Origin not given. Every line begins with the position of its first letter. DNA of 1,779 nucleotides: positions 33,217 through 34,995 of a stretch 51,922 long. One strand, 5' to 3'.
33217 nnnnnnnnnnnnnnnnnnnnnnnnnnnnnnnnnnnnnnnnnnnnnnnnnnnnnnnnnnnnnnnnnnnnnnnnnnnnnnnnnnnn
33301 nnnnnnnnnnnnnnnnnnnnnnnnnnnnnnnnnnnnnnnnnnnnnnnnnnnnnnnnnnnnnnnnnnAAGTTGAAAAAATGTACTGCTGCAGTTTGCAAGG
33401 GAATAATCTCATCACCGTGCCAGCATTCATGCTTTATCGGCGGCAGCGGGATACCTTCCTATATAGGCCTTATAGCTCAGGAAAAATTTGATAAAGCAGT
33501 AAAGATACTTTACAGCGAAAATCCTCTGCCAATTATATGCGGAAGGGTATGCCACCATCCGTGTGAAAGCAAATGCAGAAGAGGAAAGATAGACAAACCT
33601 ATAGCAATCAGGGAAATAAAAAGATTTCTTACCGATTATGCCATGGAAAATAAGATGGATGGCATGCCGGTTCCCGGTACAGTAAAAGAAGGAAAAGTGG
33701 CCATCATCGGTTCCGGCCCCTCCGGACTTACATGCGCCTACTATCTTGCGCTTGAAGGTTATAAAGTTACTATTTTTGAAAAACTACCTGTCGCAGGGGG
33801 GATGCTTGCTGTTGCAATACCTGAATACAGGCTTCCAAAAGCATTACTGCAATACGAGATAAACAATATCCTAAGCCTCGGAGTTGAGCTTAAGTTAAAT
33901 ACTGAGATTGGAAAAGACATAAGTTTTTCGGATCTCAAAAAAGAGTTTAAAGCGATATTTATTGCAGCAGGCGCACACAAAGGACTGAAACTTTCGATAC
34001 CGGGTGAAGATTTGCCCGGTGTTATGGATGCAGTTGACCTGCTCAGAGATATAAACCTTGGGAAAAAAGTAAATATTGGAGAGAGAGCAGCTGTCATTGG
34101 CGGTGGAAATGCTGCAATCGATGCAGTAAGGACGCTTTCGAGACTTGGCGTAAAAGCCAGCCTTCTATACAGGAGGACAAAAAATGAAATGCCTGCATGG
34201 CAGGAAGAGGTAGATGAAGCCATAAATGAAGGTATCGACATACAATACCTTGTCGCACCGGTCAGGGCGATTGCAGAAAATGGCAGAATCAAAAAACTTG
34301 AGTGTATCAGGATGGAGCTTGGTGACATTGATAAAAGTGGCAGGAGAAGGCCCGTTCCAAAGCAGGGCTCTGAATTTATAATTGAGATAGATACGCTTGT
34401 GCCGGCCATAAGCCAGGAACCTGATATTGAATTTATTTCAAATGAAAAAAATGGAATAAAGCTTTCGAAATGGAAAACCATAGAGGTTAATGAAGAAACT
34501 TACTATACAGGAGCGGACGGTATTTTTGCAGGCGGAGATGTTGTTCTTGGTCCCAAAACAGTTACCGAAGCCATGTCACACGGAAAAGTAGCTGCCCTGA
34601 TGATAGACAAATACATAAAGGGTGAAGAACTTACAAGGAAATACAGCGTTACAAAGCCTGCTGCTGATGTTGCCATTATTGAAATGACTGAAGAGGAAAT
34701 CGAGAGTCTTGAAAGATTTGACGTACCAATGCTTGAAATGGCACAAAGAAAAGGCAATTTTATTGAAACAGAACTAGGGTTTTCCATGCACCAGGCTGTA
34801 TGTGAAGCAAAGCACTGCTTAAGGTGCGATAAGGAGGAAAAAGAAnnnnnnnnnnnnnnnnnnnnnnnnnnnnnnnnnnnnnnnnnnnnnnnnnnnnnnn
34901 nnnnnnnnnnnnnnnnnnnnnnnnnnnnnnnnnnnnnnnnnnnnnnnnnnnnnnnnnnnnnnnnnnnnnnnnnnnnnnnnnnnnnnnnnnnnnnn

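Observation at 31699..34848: NuoF/HydB-like subunit fused to a GltD/NfnB-like NADPH module within a HydABC-type [FeFe]-hydrogenase operon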

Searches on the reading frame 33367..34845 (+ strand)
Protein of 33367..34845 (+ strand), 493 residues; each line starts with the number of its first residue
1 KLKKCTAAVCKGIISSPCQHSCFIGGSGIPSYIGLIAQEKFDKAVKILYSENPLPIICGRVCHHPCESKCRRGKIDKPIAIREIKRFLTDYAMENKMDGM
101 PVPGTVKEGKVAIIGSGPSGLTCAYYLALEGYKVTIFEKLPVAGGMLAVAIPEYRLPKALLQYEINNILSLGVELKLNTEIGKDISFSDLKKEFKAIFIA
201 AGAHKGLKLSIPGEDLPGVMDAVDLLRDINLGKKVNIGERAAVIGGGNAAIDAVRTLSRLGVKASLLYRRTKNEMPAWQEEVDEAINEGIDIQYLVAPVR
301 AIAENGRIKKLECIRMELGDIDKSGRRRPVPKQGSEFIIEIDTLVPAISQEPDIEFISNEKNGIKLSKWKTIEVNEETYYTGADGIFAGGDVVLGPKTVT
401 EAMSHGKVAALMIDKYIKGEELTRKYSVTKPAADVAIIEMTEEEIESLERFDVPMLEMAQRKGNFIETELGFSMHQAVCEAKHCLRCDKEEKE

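Call 16: search_solved_structures(query=window:33367-34845:+, max_evalue=1e-20, show_alignments=4)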
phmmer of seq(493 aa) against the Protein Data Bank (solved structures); distinct sequences matched with E-value up to 1e-20: 12.
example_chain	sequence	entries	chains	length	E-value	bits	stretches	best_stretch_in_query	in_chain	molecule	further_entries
9bov_A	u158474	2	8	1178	4.2e-124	418.3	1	13-488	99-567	Molybdopterin oxidoreductase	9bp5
9n5u_A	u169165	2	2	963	1.1e-114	387.3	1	15-433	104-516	NfnA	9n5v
8oh5_C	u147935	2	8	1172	1.2e-100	340.9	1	11-488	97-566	Formate dehydrogenase-O, major subunit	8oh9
4ylf_B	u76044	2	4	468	3.4e-98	332.8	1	16-420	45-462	Dihydropyrimidine dehydrogenase subunit A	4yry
5jca_L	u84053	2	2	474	8.2e-93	315.1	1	17-420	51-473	NADH-dependent Ferredoxin:NADP Oxidoreductase (NfnI) subunit alpha | NADH-dependent Ferredoxin:NADP Oxidoreductase subunit alpha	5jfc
5vj7_A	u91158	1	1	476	2.9e-76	260.5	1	17-418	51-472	Oxidoreductase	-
2vdc_G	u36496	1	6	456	1.6e-58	202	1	18-420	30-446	GLUTAMATE SYNTHASE [NADPH] SMALL CHAIN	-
6s6s_G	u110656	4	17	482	1.6e-58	201.9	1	17-420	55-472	Glutamate synthase [NADPH] small chain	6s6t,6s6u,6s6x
7mfm_I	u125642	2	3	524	1.8e-43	152.4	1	28-421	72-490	Glutamate synthase (NADPH) small chain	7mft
7m31_A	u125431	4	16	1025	1.1e-35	126.7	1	10-420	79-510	Dihydropyrimidine dehydrogenase [NADP(+)]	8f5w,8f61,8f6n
1h7x_A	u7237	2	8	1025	1.1e-35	126.7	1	10-420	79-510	DIHYDROPYRIMIDINE DEHYDROGENASE | Dihydropyrimidine dehydrogenase [NADP(+)]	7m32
1gt8_A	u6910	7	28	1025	1.1e-35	126.7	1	10-420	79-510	DIHYDROPYRIMIDINE DEHYDROGENASE | Dihydropyrimidine dehydrogenase [NADP(+)]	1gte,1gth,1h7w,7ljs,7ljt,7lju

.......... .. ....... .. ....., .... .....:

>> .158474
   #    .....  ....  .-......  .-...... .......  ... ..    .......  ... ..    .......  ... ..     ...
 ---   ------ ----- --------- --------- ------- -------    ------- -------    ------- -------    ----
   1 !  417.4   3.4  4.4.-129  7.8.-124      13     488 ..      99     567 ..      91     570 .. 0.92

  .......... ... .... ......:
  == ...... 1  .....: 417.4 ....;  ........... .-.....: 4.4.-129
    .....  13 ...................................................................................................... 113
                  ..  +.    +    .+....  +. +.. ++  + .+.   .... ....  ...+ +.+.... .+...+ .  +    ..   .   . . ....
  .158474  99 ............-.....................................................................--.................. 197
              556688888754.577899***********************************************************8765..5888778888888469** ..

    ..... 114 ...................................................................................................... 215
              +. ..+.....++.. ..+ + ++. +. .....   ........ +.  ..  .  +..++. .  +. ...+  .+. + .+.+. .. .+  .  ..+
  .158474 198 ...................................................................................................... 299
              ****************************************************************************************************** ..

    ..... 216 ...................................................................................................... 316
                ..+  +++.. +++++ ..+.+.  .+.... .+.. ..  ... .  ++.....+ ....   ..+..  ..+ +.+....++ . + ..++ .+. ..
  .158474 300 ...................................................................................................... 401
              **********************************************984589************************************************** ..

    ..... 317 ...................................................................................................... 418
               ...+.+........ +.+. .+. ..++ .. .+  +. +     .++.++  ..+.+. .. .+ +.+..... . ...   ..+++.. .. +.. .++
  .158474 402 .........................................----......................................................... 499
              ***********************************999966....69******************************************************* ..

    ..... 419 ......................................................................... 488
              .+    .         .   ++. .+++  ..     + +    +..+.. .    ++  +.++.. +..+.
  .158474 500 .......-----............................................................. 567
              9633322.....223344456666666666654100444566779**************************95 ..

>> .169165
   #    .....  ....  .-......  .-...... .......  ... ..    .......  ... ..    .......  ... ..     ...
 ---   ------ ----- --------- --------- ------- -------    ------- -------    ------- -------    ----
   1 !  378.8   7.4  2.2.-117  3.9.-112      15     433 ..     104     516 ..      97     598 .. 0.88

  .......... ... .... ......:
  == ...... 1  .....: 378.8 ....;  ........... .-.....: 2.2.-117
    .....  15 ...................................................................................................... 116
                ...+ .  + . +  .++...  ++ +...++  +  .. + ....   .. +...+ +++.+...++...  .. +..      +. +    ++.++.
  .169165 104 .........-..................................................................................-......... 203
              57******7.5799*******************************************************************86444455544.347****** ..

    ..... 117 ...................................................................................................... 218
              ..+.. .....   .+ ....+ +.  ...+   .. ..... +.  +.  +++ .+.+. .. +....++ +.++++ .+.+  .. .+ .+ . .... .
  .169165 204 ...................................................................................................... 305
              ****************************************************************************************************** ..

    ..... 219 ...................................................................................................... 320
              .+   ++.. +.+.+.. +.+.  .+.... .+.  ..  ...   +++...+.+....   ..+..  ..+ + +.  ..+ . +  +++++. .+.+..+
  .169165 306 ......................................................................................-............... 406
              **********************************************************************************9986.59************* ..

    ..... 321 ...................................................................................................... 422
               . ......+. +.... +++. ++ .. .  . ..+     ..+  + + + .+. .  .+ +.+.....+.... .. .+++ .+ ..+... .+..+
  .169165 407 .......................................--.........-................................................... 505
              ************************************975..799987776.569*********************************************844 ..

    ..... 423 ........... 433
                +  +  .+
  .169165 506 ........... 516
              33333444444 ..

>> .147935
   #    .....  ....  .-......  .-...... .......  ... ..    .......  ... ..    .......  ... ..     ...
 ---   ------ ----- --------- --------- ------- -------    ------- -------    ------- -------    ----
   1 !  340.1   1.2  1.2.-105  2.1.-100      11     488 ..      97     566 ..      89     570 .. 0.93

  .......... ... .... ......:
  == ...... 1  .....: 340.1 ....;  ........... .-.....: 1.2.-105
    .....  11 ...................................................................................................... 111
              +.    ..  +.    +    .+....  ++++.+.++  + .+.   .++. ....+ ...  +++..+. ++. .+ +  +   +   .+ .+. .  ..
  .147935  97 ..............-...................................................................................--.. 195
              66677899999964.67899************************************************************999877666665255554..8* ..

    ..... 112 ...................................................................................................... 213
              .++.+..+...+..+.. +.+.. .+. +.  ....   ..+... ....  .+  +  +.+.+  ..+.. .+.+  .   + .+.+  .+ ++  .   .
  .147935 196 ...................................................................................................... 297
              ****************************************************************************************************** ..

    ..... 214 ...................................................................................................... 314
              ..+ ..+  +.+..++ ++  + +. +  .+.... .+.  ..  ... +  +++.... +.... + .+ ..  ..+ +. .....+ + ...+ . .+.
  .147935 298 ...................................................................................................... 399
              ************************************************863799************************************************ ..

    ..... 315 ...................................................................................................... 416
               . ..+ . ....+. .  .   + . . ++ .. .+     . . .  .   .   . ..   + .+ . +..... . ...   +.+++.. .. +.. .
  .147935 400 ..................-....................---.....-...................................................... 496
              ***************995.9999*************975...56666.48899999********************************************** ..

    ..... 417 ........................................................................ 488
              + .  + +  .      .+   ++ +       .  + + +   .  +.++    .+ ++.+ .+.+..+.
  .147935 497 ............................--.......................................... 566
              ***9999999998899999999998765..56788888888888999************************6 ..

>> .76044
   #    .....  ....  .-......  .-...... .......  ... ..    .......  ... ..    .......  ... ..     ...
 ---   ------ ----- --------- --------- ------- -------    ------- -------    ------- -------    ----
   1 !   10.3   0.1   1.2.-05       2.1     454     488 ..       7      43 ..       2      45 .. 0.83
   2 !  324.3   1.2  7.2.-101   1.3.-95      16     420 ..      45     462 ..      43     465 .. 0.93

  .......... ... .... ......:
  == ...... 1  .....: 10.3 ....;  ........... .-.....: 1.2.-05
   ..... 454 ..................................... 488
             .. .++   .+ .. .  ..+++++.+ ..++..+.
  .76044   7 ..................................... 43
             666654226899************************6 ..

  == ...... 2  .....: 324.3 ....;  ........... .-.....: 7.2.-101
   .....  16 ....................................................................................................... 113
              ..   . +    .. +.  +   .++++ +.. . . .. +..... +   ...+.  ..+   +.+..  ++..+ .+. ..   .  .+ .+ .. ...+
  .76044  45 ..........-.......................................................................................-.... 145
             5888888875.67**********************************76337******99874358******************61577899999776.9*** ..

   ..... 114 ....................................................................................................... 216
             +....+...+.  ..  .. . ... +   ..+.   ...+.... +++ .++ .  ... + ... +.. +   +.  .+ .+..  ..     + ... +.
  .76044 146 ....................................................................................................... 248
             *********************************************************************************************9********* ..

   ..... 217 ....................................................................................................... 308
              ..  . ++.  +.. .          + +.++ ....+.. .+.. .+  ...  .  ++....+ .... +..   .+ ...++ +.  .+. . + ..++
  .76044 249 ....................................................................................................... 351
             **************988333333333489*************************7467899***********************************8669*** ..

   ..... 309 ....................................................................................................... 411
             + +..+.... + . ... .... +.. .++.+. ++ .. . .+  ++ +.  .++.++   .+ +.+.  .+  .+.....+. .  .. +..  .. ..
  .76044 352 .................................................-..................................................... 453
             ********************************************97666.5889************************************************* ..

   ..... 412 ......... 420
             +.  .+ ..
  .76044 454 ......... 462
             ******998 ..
